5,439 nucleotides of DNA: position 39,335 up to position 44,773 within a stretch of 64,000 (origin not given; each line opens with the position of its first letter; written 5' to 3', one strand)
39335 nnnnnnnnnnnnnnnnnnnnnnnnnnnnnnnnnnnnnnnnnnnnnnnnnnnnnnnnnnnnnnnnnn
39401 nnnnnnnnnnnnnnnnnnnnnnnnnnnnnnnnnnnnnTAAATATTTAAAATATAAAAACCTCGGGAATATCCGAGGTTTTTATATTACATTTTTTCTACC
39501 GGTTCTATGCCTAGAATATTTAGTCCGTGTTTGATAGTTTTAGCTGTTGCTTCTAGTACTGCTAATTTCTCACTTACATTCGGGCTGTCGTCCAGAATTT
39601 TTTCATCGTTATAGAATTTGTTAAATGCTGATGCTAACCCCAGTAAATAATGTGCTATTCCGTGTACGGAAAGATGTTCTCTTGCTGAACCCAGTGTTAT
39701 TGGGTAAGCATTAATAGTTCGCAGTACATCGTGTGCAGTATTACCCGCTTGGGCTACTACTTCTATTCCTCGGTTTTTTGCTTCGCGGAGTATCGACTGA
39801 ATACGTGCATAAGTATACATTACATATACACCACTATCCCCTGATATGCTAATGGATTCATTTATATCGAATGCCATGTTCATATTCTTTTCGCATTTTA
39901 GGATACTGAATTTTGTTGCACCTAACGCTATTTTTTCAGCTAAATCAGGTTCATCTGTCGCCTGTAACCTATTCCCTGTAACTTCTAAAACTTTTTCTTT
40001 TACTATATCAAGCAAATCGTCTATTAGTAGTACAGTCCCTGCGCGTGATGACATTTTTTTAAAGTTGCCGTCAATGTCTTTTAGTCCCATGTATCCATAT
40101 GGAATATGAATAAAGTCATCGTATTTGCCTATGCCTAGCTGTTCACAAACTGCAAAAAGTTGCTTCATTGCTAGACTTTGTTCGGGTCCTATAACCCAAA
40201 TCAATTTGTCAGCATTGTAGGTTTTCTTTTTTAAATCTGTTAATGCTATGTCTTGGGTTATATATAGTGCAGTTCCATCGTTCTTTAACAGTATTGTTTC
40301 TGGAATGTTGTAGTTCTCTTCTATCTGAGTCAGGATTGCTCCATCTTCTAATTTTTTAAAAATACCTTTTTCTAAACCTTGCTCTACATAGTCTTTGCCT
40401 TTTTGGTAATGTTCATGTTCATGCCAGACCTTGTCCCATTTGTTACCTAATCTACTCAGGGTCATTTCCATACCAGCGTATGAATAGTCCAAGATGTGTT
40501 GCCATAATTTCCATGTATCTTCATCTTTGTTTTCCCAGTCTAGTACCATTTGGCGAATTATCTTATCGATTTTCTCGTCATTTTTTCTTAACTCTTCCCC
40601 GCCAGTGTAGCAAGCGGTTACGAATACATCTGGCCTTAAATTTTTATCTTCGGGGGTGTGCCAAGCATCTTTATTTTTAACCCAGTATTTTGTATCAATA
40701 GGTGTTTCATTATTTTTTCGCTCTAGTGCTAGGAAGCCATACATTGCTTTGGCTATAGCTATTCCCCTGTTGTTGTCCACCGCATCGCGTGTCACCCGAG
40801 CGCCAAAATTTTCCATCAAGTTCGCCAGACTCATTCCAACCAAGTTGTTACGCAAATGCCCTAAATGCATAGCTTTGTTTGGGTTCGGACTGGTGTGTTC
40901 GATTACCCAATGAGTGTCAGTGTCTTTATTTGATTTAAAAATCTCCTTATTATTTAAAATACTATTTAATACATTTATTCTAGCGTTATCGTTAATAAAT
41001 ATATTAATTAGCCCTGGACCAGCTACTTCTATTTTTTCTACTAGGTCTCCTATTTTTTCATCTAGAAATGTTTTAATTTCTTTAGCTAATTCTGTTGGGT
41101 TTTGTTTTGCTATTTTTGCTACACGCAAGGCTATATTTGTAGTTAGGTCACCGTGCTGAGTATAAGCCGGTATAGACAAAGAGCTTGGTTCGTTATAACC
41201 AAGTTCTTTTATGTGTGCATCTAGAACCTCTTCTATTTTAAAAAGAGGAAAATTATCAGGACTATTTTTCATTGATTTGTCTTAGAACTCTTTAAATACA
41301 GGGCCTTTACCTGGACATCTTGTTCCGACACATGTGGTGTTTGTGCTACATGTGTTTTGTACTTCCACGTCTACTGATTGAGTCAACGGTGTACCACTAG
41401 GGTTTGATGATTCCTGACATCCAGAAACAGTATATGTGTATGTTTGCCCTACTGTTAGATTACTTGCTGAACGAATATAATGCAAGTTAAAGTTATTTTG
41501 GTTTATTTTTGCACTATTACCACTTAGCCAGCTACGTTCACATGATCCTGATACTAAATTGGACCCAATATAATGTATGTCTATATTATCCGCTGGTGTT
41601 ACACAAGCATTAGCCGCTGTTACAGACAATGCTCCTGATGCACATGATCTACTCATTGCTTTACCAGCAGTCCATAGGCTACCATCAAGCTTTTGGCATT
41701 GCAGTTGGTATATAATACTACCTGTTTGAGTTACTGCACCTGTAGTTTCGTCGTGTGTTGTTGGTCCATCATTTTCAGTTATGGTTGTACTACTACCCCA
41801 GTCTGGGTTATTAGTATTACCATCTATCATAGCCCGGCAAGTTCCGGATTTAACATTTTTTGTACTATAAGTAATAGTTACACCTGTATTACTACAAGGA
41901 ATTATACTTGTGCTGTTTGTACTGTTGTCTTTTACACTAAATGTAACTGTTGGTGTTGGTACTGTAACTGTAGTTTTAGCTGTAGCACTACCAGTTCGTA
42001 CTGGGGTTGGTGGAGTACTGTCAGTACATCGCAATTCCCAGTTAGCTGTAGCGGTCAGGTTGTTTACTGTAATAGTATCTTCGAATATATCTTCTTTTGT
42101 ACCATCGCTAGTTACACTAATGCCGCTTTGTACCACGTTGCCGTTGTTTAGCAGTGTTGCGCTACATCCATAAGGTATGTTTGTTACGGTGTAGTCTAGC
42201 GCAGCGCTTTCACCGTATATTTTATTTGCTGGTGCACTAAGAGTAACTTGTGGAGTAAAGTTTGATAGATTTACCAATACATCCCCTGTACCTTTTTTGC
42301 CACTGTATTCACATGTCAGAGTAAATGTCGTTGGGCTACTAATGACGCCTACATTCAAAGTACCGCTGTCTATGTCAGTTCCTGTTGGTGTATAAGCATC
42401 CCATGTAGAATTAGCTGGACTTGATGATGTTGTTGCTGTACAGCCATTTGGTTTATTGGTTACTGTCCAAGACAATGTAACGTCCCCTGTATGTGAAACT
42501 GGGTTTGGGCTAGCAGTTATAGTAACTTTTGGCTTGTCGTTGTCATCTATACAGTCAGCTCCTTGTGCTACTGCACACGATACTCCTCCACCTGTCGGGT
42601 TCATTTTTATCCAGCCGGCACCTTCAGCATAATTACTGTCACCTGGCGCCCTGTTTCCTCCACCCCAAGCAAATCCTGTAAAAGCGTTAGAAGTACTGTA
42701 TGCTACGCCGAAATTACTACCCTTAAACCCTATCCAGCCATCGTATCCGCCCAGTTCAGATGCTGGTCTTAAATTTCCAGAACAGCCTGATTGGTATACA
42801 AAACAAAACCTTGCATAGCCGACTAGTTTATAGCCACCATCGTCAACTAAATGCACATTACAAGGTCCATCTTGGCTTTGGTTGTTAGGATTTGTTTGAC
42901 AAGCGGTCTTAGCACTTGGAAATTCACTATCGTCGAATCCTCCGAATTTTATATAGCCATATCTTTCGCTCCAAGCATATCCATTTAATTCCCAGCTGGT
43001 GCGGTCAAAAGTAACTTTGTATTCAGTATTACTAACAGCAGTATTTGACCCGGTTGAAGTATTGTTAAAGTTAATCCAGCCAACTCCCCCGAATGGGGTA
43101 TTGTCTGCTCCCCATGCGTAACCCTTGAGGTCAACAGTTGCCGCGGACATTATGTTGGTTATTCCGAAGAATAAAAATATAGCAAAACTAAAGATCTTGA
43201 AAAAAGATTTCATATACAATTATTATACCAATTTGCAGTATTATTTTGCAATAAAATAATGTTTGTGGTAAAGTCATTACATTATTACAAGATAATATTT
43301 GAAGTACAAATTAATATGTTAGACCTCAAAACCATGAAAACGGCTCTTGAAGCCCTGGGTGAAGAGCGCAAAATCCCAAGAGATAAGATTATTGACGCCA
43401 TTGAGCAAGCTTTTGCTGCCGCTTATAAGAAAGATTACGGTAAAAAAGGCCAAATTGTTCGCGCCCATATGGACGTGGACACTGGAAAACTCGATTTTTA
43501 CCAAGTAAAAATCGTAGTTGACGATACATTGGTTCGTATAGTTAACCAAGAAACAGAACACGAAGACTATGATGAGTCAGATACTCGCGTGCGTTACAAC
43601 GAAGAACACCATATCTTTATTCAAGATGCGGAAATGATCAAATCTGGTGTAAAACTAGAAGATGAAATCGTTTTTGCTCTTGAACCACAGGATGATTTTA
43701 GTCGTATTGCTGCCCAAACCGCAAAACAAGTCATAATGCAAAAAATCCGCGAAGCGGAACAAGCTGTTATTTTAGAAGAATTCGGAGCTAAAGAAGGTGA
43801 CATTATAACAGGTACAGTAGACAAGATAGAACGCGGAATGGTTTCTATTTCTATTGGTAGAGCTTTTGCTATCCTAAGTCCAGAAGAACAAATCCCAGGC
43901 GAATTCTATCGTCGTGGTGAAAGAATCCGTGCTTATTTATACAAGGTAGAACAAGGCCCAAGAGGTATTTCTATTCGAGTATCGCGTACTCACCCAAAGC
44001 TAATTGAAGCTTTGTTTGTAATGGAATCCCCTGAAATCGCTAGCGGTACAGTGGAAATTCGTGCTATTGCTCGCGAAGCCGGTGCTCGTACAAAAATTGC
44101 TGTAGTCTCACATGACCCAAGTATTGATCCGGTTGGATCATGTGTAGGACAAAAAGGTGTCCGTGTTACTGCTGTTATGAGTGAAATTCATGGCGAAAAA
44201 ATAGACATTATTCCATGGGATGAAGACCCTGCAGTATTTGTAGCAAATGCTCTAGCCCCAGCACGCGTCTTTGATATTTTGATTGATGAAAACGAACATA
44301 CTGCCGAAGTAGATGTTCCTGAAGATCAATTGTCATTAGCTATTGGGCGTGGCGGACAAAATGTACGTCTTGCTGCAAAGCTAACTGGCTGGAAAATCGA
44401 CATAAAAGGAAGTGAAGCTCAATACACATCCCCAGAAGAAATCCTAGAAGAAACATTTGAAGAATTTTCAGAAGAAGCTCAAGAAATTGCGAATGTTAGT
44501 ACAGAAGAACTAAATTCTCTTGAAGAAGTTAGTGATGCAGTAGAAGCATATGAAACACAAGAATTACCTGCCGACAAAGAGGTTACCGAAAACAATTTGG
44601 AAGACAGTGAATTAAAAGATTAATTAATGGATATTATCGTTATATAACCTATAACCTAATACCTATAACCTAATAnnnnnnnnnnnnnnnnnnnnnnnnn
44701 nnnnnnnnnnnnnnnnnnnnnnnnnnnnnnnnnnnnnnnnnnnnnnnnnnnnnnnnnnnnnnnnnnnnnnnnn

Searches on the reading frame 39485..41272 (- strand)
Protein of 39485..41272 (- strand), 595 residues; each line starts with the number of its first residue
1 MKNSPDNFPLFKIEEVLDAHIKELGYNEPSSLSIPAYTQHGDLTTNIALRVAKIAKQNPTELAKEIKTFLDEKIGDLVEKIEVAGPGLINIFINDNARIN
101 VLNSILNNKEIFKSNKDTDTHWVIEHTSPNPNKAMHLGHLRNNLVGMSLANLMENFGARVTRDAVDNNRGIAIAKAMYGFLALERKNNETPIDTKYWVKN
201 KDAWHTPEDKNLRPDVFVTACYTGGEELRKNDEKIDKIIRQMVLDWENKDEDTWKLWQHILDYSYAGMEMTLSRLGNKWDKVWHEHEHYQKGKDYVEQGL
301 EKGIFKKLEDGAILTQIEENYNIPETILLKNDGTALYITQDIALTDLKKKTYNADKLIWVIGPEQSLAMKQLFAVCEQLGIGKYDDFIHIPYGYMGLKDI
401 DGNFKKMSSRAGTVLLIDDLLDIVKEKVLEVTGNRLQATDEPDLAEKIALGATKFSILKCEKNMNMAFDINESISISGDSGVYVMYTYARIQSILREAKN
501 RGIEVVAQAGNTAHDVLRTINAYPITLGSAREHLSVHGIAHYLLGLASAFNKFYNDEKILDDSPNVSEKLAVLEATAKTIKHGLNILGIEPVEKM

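Call 30: search_protein_families(library=pfam, proteins=[window:39485-41272:-])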
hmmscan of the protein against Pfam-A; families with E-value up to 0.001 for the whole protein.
window:39485-41272:- (595 aa): 3 families
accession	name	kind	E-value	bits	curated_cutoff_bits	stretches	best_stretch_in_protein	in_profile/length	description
PF00750.26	tRNA-synt_1d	-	5.3e-36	124.7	23.3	1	103-469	3-348/349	tRNA synthetases class I (R), catalytic domain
PF05746.21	DALR_1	-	1.7e-26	93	22.3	1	484-595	1-117/117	DALR anticodon binding domain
PF03485.21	Arg_tRNA_synt_N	-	5.2e-17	62.7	21.5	1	13-93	3-85/85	Arginyl tRNA synthetase N terminal domain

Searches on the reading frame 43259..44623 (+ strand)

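Call 10: search_protein_families(library=pfam, proteins=[window:43259-44623:+])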
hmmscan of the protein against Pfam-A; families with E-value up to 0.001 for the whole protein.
window:43259-44623:+ (454 aa): 3 families
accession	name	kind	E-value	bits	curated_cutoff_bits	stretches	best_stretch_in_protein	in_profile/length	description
PF13184.12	KH_5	-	1.2e-28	99.4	27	1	274-341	1-68/69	NusA-like KH domain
PF08529.16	NusA_N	-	3.8e-28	98.5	23.8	1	27-168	3-118/119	NusA N-terminal domain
PF00013.35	KH_1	-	4.9e-06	26.6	21.5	1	348-395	1-47/66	KH domain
